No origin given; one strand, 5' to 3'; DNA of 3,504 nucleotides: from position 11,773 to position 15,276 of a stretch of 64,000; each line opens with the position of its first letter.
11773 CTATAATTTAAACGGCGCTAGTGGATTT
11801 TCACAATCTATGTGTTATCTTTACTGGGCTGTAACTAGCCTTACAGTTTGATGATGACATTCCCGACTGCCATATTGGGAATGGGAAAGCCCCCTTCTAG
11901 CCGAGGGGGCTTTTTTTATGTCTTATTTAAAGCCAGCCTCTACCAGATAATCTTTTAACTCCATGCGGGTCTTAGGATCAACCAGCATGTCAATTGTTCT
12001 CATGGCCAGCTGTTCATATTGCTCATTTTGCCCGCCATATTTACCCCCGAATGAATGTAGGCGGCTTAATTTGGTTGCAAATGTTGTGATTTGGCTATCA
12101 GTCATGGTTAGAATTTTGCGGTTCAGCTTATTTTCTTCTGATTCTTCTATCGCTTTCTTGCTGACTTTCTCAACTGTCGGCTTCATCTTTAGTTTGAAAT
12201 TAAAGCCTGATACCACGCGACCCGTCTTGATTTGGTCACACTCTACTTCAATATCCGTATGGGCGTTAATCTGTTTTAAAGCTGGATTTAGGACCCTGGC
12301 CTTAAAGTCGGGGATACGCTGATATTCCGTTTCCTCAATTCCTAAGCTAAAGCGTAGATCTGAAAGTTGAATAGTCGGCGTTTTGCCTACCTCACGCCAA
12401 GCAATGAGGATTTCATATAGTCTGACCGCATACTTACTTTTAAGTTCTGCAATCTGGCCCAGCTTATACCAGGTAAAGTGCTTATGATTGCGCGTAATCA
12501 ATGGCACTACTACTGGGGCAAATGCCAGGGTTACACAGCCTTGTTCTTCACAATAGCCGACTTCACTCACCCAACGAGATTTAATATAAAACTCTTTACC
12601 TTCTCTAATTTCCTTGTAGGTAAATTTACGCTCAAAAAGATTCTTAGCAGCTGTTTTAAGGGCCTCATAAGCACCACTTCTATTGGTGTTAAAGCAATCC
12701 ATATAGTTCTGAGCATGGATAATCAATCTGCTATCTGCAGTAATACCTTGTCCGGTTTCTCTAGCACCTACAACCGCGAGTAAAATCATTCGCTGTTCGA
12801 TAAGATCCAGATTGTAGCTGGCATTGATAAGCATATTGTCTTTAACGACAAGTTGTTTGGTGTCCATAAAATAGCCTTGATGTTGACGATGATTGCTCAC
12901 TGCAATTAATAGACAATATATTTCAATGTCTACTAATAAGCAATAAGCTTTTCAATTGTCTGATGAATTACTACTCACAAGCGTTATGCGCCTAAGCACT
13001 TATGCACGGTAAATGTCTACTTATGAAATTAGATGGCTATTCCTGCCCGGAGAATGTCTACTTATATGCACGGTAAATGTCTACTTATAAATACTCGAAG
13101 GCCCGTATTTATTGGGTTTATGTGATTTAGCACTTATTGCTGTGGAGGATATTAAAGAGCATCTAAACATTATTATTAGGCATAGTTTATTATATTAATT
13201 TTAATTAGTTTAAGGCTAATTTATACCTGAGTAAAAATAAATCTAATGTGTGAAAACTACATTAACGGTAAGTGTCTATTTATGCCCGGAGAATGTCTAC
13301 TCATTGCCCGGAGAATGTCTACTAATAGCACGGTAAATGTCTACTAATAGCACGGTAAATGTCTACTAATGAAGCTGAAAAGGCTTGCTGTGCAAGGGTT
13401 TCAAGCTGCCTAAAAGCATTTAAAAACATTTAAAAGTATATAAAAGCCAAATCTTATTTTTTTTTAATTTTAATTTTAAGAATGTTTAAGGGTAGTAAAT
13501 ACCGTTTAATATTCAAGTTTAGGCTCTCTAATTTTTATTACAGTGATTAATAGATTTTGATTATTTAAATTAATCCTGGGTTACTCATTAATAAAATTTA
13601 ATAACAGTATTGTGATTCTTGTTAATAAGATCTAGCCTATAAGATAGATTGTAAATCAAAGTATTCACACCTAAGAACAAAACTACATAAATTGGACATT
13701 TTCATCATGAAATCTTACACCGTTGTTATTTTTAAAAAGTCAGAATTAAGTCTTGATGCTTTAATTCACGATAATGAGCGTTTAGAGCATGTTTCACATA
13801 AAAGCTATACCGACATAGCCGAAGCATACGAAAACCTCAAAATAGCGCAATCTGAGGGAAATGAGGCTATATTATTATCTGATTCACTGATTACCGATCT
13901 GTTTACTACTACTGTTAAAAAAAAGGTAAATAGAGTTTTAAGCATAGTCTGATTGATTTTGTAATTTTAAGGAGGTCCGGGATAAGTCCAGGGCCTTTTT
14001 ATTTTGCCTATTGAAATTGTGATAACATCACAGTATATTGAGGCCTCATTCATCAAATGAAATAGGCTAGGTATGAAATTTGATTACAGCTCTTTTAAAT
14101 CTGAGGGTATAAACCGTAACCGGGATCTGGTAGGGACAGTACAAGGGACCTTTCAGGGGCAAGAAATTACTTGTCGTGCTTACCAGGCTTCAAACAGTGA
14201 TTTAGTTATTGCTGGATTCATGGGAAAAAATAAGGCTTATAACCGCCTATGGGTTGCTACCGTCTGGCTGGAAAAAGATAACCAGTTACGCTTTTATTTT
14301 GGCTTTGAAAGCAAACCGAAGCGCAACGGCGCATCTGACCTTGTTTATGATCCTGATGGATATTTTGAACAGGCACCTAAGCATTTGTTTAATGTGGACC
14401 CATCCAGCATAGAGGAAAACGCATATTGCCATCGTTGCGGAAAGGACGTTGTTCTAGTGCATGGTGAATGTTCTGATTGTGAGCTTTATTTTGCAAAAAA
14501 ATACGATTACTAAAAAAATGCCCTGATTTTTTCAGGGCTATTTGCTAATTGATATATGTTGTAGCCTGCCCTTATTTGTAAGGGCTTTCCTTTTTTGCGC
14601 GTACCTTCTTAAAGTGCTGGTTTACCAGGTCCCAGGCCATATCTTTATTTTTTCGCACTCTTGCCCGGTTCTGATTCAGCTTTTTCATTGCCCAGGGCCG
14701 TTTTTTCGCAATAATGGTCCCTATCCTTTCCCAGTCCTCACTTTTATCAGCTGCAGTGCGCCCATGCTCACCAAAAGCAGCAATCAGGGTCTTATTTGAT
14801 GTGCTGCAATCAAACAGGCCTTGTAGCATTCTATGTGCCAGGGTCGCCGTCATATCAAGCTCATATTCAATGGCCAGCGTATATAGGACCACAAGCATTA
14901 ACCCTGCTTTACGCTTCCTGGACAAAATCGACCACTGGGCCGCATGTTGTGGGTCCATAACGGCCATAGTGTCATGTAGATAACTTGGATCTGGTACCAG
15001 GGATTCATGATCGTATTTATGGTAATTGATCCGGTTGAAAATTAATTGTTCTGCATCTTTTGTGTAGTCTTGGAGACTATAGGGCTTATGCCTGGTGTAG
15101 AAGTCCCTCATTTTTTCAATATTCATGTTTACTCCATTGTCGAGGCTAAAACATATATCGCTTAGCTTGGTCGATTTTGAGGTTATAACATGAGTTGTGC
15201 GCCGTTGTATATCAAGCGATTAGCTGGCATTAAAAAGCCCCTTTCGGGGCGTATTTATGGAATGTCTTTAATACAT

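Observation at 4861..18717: Seven arrays of an 8-bp-periodic TGCA-core repeat at the par locus, at oriV and at packaging and head operon promoters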

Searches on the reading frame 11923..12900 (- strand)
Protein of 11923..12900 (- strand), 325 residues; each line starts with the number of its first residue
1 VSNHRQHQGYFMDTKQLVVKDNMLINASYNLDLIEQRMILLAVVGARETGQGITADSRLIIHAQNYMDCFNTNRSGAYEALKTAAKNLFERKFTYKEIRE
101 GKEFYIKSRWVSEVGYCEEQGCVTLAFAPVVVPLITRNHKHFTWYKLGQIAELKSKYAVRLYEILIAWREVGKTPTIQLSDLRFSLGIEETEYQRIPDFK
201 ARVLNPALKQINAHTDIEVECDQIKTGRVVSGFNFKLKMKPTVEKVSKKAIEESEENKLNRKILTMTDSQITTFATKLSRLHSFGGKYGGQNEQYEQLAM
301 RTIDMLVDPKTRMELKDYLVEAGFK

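Call 12: search_protein_families(library=pfam, proteins=[window:11923-12900:-], max_evalue=0.01)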
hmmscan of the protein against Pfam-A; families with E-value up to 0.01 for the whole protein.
window:11923-12900:- (325 aa): 2 families
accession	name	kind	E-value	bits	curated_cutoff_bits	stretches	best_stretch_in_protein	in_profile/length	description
PF01051.27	Rep3_N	-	2.6e-32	112.6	22.4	1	18-165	2-140/141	Initiator Replication protein, WH1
PF21205.3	Rep3_C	-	8.8e-19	67.9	21.1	1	179-236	2-58/59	Initiator Rep protein, WH2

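Call 13: search_protein_families(library=phrogs, proteins=[window:11923-12900:-], max_evalue=0.01)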
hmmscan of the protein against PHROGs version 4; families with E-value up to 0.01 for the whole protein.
window:11923-12900:- (325 aa): 7 families
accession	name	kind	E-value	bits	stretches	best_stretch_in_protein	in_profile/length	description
phrog_2172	-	unknown function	2e-75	255.6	1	10-271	5-277/382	-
phrog_4402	-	DNA, RNA and nucleotide metabolism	2.1e-57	196.3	1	15-261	23-270/592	replication initiation protein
phrog_18003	-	unknown function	1.2e-13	52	1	244-325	152-233/240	-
phrog_21732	-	unknown function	7.2e-13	49.6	1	237-325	265-353/360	-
phrog_29950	-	unknown function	4.4e-12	46.6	1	143-242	172-273/417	-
phrog_6643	-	DNA, RNA and nucleotide metabolism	1.2e-09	39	1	255-325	238-307/313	replication initiation protein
phrog_23794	-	unknown function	0.00097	19.4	1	60-200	11-160/268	-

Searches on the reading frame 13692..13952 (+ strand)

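Call 69: search_protein_families(library=pfam, proteins=[window:13692-13952:+], max_evalue=1)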
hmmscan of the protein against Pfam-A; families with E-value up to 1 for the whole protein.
window:13692-13952:+ (86 aa): 2 families
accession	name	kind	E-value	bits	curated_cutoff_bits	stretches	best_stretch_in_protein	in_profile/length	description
PF04454.18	Linocin_M18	-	0.038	13.7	24.3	1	28-75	139-186/253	Encapsulating protein for peroxidase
PF10088.15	DUF2326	-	0.074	13.2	28.7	1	11-48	50-87/141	Uncharacterised protein conserved in bacteria (DUF2326)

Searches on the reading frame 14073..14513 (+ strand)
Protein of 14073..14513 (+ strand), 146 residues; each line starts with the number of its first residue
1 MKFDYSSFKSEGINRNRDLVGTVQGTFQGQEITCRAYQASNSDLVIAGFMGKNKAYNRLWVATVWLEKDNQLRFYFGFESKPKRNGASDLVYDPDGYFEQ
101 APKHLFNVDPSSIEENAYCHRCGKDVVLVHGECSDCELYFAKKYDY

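Call 69: search_protein_families(library=pfam, proteins=[window:14073-14513:+], max_evalue=1)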
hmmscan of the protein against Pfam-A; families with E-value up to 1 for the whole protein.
window:14073-14513:+ (146 aa): 1 family
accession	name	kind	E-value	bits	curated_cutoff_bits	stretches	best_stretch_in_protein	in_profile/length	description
PF12773.13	DZR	-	0.11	13.1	27.3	1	115-137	11-31/45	Double zinc ribbon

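Call 84: search_protein_families(library=phrogs, proteins=[window:14073-14513:+], max_evalue=0.001)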
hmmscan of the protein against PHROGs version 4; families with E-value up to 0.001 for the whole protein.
window:14073-14513:+ (146 aa): 0 families

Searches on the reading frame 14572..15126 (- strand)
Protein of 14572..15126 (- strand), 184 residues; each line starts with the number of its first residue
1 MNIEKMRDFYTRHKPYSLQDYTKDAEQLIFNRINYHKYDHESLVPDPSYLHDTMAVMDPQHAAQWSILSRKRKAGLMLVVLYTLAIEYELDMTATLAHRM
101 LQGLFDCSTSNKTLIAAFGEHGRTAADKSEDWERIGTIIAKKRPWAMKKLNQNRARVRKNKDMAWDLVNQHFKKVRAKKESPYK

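Call 69: search_protein_families(library=pfam, proteins=[window:14572-15126:-], max_evalue=1)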
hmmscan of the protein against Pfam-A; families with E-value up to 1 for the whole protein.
window:14572-15126:- (184 aa): 1 family
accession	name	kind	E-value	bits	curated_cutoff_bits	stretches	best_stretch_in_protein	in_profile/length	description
PF15463.11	ECM11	-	0.086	13.8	27.1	1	129-180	65-116/133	Extracellular mutant protein 11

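Call 84: search_protein_families(library=phrogs, proteins=[window:14572-15126:-], max_evalue=0.001)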
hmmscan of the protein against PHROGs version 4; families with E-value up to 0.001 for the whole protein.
window:14572-15126:- (184 aa): 0 families
